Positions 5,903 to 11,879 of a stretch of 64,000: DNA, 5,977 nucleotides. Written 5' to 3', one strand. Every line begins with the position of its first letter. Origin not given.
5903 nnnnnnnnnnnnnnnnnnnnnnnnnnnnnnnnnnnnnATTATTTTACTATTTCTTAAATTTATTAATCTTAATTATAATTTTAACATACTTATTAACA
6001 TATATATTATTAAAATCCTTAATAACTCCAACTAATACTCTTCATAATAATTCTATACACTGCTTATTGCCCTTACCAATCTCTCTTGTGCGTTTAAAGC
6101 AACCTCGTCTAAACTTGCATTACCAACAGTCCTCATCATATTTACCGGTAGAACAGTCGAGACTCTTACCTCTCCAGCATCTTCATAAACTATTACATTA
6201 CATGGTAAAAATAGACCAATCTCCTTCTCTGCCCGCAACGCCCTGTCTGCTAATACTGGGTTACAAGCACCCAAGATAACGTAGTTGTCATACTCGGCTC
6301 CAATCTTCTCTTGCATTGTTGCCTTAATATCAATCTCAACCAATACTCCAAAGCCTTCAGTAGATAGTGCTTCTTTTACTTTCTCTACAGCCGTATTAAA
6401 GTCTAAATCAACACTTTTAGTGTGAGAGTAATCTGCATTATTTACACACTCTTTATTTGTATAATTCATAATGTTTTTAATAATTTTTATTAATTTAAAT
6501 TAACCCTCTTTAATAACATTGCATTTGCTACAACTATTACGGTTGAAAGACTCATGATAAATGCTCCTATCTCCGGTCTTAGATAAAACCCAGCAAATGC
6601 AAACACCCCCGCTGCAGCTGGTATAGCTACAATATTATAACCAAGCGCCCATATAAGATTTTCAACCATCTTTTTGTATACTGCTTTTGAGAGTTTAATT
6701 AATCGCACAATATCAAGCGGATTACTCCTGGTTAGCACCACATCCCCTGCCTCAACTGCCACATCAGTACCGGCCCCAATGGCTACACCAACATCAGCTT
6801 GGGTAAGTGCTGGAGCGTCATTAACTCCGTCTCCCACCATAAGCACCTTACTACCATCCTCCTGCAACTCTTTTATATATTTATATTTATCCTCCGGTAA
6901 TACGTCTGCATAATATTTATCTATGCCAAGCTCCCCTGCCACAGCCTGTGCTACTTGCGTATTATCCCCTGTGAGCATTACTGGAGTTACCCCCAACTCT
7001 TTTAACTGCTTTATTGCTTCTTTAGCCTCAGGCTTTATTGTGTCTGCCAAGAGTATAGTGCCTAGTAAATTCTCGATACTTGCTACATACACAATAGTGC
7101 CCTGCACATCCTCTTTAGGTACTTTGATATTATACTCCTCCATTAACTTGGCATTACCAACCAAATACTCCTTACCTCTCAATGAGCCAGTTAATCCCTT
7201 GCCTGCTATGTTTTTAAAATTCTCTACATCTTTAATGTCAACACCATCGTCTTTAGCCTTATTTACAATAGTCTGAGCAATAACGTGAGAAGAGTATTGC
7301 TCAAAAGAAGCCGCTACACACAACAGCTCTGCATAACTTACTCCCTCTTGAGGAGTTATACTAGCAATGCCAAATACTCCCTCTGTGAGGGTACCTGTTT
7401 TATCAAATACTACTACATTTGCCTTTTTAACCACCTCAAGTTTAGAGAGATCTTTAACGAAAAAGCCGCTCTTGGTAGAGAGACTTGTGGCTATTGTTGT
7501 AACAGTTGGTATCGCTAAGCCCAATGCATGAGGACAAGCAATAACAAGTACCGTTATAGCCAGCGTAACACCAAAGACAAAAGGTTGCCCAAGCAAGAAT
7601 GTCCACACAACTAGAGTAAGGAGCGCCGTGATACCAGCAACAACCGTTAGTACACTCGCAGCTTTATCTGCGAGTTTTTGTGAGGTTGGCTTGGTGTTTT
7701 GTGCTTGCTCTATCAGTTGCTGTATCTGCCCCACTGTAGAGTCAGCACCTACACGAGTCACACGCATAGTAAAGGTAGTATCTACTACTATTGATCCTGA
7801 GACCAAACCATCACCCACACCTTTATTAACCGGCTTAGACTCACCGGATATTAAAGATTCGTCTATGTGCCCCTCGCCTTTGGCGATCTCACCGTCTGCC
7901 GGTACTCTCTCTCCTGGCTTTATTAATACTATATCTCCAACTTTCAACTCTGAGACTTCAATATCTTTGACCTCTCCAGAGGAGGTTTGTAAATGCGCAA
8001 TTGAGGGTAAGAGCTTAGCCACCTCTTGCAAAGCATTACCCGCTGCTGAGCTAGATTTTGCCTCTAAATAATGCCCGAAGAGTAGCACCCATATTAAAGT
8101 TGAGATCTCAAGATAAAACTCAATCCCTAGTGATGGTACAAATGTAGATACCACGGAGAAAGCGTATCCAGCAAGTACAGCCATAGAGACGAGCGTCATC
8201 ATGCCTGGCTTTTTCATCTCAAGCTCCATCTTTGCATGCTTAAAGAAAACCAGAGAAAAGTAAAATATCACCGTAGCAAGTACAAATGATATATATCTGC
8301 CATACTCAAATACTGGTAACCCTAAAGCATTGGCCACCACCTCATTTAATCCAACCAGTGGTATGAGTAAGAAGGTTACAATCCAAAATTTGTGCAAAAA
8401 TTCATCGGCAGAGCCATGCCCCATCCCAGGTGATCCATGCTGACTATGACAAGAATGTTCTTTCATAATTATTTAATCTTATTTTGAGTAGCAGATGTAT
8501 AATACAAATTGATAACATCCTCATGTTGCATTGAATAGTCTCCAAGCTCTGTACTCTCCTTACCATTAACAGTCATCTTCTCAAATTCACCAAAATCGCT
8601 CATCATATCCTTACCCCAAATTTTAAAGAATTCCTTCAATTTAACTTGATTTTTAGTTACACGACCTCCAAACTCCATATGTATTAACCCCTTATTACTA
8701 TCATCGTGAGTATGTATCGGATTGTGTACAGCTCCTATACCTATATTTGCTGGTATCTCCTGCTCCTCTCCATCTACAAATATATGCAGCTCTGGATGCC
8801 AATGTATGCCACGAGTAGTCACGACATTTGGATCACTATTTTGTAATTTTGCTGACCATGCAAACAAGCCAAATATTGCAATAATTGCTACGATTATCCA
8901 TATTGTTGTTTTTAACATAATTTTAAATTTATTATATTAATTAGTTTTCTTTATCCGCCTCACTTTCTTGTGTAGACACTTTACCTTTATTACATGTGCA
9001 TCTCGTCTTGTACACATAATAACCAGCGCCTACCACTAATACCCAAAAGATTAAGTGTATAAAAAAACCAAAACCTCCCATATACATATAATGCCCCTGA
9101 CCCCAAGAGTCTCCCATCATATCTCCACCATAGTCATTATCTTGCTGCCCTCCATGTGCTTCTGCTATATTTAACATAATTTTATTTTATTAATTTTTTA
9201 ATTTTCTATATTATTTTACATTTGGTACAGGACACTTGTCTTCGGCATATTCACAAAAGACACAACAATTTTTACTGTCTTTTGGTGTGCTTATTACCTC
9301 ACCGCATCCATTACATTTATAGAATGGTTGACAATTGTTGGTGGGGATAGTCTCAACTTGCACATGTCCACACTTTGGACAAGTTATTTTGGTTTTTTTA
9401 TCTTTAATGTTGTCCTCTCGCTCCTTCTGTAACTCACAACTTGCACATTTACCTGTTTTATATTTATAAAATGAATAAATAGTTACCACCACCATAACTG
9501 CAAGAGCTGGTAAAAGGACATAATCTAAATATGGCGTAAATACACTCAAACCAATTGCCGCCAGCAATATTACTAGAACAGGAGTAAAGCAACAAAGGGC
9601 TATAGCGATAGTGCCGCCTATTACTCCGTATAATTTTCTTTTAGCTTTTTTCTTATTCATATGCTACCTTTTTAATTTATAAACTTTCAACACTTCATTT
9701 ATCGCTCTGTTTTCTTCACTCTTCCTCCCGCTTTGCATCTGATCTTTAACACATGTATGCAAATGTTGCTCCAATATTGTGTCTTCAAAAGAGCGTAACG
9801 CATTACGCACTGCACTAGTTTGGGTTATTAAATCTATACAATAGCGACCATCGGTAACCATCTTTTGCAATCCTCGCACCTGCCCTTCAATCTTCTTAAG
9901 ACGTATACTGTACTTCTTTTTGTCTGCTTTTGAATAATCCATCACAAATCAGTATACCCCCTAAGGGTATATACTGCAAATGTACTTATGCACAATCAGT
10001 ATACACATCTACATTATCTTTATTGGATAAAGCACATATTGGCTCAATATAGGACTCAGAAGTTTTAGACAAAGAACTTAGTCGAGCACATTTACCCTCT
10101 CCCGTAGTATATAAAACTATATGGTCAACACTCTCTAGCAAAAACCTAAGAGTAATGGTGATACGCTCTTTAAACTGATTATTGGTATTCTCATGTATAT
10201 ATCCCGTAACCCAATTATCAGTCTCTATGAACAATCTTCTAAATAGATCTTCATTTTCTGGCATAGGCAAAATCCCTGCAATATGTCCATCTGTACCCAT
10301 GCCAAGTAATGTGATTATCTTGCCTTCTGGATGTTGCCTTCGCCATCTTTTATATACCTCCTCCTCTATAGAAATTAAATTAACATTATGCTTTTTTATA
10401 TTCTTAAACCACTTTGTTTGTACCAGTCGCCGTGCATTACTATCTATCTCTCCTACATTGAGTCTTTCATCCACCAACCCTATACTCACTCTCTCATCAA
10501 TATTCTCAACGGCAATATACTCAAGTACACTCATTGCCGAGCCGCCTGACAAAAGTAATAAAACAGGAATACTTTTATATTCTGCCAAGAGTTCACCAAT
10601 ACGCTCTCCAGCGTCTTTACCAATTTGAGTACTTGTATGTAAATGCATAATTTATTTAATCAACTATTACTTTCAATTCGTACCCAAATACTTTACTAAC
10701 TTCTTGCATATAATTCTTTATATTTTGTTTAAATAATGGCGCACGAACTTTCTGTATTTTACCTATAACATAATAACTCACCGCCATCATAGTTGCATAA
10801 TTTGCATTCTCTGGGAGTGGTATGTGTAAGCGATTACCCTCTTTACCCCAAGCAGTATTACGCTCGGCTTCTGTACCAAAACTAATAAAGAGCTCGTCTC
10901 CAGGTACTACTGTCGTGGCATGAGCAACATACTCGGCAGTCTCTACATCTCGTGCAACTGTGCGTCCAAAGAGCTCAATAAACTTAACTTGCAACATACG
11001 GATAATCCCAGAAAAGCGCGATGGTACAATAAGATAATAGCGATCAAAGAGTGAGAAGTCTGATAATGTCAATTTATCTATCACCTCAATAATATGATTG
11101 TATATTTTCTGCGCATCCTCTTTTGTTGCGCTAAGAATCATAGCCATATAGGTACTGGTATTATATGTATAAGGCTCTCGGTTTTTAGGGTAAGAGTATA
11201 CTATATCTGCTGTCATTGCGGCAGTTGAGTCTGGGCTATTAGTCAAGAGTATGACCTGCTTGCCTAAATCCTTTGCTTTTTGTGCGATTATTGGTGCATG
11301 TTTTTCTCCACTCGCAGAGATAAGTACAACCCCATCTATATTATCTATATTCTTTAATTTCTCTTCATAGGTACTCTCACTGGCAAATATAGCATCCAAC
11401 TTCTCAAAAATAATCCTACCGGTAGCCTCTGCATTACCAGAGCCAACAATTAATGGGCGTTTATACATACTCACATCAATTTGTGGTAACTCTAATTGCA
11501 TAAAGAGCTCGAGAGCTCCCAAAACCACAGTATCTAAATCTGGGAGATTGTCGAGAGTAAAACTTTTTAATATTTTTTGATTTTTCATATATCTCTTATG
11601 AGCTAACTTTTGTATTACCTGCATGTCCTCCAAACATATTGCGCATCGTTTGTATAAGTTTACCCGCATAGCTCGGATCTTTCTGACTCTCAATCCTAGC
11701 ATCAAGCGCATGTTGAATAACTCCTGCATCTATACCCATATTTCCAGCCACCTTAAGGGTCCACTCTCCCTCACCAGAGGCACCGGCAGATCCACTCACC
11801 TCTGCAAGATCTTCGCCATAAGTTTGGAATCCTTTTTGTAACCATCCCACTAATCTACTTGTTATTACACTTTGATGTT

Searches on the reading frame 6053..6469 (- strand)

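Call 8: search_protein_families(library=pfam, proteins=[window:6053-6469:-], max_evalue=0.001)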
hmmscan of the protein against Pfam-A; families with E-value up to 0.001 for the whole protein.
window:6053-6469:- (138 aa): 1 family
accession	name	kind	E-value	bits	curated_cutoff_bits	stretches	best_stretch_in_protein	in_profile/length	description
PF03625.19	DUF302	-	2.9e-24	85.2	23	1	46-108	1-63/63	Domain of unknown function DUF302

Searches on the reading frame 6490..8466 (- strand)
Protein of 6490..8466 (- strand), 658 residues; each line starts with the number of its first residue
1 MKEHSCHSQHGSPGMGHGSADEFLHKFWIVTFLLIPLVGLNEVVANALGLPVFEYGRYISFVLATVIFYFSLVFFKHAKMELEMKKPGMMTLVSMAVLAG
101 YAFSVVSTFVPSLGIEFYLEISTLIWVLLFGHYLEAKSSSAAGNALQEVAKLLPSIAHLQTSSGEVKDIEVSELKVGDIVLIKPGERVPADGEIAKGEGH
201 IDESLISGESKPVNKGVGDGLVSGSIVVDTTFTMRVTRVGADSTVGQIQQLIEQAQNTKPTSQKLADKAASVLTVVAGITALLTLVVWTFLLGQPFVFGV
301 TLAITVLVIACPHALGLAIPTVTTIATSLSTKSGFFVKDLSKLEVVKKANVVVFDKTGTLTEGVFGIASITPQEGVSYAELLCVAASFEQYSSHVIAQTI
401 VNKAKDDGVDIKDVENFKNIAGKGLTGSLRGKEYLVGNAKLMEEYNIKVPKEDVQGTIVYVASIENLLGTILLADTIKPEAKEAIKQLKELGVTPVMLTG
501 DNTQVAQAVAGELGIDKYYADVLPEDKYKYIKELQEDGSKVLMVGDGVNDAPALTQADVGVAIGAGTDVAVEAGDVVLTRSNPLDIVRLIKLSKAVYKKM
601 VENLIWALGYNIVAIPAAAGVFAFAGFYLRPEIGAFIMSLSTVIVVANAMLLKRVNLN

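Call 8: search_protein_families(library=pfam, proteins=[window:6490-8466:-], max_evalue=0.001)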
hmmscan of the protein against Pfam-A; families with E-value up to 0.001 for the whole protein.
window:6490-8466:- (658 aa): 4 families
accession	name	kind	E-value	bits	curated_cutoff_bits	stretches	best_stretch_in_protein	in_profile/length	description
PF00122.25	E1-E2_ATPase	-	3.3e-49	167.3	28.1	1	152-328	2-176/181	E1-E2 ATPase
PF00702.32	Hydrolase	-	4.8e-38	131.9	26.4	1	350-558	2-191/191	haloacid dehalogenase-like hydrolase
PF08282.18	Hydrolase_3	-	1.6e-09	38.4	20.9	1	530-581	195-246/255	haloacid dehalogenase-like hydrolase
PF12710.13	HAD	-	0.00025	22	27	1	471-554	80-188/189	haloacid dehalogenase-like hydrolase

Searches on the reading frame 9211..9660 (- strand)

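Call 9: search_protein_families(library=pfam, proteins=[window:9211-9660:-], max_evalue=0.001)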
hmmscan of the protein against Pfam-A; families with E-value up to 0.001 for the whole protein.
window:9211-9660:- (149 aa): 1 family
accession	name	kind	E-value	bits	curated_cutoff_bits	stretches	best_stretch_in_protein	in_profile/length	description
PF11431.13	Transport_MerF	-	9.3e-17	61.1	24.3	1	26-68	1-43/45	Membrane transport protein MerF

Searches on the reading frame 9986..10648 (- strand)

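Call 9: search_protein_families(library=pfam, proteins=[window:9986-10648:-], max_evalue=0.001)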
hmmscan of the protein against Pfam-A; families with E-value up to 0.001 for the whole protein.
window:9986-10648:- (220 aa): 1 family
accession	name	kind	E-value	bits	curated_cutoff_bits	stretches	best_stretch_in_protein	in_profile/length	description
PF01182.26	Glucosamine_iso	-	4.5e-17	63.1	27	1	15-209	12-218/225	Glucosamine-6-phosphate isomerases/6-phosphogluconolactonase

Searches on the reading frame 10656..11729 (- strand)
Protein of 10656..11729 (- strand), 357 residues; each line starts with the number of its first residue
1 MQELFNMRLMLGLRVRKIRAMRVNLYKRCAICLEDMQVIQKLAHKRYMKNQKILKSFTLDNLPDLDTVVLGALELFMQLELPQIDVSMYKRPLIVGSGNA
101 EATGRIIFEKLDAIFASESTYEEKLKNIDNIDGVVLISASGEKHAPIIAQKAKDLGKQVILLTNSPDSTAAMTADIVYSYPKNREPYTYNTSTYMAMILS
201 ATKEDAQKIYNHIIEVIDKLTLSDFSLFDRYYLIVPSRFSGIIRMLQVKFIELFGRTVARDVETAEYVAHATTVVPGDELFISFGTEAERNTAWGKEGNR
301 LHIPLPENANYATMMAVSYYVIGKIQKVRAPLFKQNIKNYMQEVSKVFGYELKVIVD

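Call 9: search_protein_families(library=pfam, proteins=[window:10656-11729:-], max_evalue=0.001)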
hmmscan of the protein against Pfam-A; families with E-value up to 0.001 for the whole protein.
window:10656-11729:- (357 aa): 1 family
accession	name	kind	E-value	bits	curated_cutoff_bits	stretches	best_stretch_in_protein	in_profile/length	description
PF01380.27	SIS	-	6.7e-08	32.9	25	1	100-199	16-126/131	SIS domain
